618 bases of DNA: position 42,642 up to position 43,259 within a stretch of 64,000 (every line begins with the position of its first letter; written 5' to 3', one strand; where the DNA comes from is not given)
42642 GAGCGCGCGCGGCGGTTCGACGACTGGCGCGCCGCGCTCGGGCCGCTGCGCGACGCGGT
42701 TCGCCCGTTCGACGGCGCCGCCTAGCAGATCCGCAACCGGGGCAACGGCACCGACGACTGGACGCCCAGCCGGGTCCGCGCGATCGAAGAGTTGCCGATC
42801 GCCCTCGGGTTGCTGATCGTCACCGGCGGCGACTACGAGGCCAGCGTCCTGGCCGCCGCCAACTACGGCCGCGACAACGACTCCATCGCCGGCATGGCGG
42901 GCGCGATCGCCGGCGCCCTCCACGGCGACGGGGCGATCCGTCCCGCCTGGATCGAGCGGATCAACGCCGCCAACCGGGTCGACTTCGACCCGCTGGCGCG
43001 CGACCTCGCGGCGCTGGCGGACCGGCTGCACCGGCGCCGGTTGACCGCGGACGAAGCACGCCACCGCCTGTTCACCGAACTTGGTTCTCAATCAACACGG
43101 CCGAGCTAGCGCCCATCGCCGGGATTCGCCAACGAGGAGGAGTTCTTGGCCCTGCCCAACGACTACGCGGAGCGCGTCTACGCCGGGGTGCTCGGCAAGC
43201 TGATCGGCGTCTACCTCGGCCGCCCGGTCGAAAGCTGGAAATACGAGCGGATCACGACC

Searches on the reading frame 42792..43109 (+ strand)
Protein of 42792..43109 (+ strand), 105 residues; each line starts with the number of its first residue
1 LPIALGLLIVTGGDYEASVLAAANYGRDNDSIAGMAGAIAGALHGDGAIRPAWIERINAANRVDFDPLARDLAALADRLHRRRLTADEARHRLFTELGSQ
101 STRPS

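Call 39: search_protein_families(library=pfam, proteins=[window:42792-43109:+], max_evalue=0.0001)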
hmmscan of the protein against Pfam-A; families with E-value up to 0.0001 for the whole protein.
window:42792-43109:+ (105 aa): 1 family
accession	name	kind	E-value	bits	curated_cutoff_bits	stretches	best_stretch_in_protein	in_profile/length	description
PF03747.19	ADP_ribosyl_GH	-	4.2e-12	46.8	26.2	1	1-50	236-285/287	ADP-ribosylglycohydrolase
